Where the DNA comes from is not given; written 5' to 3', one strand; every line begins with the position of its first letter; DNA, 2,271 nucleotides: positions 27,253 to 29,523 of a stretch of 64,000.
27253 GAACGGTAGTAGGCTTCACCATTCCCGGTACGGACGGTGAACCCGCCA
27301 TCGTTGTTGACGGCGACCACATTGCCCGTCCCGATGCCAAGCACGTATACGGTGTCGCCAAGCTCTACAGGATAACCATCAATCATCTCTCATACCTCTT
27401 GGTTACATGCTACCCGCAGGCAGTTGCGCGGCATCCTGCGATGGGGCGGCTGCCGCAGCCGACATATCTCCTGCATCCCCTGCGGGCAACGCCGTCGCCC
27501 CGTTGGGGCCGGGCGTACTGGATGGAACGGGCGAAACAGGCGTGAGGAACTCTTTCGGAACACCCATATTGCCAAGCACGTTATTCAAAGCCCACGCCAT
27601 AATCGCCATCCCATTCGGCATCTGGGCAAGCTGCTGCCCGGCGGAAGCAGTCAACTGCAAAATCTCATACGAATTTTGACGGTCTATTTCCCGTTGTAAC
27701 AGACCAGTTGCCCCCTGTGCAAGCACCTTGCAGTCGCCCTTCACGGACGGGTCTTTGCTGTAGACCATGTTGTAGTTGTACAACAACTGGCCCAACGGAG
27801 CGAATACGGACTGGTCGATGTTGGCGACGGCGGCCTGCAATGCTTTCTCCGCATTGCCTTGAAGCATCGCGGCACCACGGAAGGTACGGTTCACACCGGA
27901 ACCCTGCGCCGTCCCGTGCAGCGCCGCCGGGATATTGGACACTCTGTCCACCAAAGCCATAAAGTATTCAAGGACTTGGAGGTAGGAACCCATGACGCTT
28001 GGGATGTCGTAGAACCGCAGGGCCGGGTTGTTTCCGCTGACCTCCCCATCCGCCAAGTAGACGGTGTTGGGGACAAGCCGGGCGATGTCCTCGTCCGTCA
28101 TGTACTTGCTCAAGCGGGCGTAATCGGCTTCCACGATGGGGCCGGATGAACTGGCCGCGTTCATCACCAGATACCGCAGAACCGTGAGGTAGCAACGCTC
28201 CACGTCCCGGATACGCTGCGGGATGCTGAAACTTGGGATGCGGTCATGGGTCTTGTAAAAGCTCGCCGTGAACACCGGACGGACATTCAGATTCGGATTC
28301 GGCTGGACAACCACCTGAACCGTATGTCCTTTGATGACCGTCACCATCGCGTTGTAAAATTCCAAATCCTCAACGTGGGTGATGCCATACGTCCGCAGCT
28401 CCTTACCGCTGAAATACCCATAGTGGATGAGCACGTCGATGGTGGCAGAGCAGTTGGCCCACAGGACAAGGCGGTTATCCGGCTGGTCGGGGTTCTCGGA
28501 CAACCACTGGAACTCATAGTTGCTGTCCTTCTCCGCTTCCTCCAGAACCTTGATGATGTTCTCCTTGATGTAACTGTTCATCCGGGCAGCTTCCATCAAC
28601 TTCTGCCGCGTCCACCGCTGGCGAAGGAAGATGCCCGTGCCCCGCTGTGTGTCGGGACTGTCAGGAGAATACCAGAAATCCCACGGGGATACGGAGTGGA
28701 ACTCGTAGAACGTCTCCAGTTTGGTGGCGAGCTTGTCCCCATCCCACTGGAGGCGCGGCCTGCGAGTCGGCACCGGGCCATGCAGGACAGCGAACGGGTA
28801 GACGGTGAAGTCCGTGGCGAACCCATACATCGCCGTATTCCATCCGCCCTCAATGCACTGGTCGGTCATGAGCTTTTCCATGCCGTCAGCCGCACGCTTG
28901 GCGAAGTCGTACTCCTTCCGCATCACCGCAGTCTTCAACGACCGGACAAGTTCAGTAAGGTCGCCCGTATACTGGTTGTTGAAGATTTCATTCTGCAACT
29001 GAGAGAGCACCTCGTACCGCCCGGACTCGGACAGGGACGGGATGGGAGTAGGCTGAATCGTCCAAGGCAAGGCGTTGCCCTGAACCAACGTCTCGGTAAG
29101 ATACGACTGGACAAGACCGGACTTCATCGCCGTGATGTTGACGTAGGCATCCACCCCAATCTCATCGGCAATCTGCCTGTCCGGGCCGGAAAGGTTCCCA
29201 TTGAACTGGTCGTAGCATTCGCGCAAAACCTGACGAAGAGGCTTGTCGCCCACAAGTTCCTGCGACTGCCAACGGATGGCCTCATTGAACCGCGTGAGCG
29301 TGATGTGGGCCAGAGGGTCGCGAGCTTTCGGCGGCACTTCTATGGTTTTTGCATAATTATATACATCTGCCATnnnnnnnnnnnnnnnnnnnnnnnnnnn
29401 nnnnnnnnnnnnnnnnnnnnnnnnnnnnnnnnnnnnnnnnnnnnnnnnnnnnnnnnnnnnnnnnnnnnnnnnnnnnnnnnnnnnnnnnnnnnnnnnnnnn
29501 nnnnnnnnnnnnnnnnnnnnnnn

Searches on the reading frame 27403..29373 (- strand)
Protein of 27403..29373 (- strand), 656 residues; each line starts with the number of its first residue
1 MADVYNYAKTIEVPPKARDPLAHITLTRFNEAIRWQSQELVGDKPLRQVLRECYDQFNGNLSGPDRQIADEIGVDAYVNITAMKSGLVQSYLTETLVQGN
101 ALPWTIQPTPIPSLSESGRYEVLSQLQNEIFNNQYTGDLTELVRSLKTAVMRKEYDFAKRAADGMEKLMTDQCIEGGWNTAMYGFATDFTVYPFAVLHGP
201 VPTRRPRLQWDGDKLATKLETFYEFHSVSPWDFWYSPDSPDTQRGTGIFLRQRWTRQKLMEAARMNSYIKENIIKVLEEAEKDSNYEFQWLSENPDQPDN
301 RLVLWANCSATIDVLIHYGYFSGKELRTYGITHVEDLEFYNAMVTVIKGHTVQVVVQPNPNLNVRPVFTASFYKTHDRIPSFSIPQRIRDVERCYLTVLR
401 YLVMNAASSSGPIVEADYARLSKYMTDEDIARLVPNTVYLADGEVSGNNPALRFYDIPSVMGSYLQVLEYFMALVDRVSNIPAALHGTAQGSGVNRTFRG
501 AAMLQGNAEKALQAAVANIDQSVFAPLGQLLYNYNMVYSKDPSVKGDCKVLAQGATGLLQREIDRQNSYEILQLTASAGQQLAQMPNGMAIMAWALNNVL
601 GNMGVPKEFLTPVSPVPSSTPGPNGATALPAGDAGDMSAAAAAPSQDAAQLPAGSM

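Call 12: search_protein_families(library=phrogs, proteins=[window:27403-29373:-], max_evalue=0.01)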
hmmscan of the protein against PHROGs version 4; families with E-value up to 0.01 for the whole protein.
window:27403-29373:- (656 aa): 1 family
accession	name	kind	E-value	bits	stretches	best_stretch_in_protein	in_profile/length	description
phrog_332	-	connector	7.8e-24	84.9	1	48-622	30-517/560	head-tail adaptor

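Call 13: search_protein_families(library=pfam, proteins=[window:27403-29373:-], max_evalue=0.01)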
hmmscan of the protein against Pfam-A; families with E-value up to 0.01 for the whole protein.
window:27403-29373:- (656 aa): 1 family
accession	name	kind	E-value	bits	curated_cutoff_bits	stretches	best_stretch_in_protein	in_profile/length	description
PF23899.1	SU10_portal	-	0.0063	15.4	30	0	226-544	194-483/593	Phage SU10 portal protein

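Call 26: search_dna_similar(query=window:27403-29373:-, collection=phages, mode=protein, max_rows=25)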
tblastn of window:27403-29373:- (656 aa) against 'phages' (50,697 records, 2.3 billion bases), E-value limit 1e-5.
Records with a match: 34; places in all: 34; records where one place covers at least 80% of the query: 4.
Best place of each record, by identity: <60% 34.
By first word of the organism name: Roseobacter 11; Rhizobium 7; Pelagibacter 4; Caudoviricetes 2; Pseudoalteromonas 2; Vibrio 2; Aeromonas 2; Puniceispirillum 2; Sinorhizobium 1; Pasteurella 1.
By host as written in the record: Rhodobacteraceae bacterium FZCC0023 4; Rhodobacteraceae bacterium FZCC0040 4; Candidatus Pelagibacter sp. HTCC7211 3; - 2; Rhizobium phaseoli N831 2; Vibrio anguillarum PF4 2; Candidatus Puniceispirillum marinum IMCC1322 2; Rhizobium etli T3_14 1; and 14 more.
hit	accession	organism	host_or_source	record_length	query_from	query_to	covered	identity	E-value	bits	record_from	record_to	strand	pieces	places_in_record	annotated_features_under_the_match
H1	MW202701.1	Caudoviricetes sp.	Manatee Spring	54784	53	576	80%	23.9%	2e-25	118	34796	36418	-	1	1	portal protein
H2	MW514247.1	Roseobacter phage CRP-13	Rhodobacteraceae bacterium FZCC0023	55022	53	574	80%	23.5%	9e-27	122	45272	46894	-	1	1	putative portal protein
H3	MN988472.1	Rhizobium phage RHph_TM3_14A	Rhizobium etli T3_14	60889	139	577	67%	27.8%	1e-31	137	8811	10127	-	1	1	portal protein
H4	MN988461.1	Rhizobium phage RHph_TM27A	Rhizobium phaseoli N831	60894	139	577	67%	27.8%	1e-31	137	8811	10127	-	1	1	portal protein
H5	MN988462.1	Rhizobium phage RHph_TM27B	Rhizobium phaseoli N831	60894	139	577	67%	27.8%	1e-31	137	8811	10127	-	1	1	portal protein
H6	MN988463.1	Rhizobium phage RHph_TM29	Rhizobium phaseoli N931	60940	139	577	67%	27.8%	1e-31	137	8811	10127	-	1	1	portal protein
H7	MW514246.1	Roseobacter phage CRP-9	Rhodobacteraceae bacterium FZCC0023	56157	52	625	88%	21.1%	6e-21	104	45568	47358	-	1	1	putative portal protein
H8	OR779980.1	Pseudoalteromonas phage vB_Pun_Y3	Pseudoalteromonas nigrifaciens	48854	77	579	77%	23.5%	1e-20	103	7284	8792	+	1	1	portal protein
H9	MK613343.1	Roseobacter phage CRP-1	Rhodobacteraceae bacterium FZCC0023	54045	53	577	80%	22.4%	1e-25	119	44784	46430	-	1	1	putative portal protein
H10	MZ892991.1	Roseobacter phage CRP-603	Rhodobacteraceae bacterium FZCC0012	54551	53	572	79%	21.8%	1e-21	106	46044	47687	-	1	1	putative portal protein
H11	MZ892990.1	Roseobacter phage CRP-345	Rhodobacteraceae bacterium FZCC0042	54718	53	577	80%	21.5%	2e-24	115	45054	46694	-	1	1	putative portal protein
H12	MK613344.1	Roseobacter phage CRP-2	Rhodobacteraceae bacterium FZCC0023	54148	53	577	80%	21.0%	4e-22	108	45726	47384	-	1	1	putative portal protein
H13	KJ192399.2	Vibrio phage CHOED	Vibrio anguillarum PF4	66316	158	597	67%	24.9%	3e-21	105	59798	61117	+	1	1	portal protein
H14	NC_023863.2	Vibrio phage CHOED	Vibrio anguillarum PF4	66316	158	597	67%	24.9%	3e-21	105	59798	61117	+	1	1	head-tail adaptor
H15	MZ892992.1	Roseobacter phage CRP-738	Rhodobacteraceae bacterium FZCC0089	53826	158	583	65%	24.9%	1e-22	109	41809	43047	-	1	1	putative portal protein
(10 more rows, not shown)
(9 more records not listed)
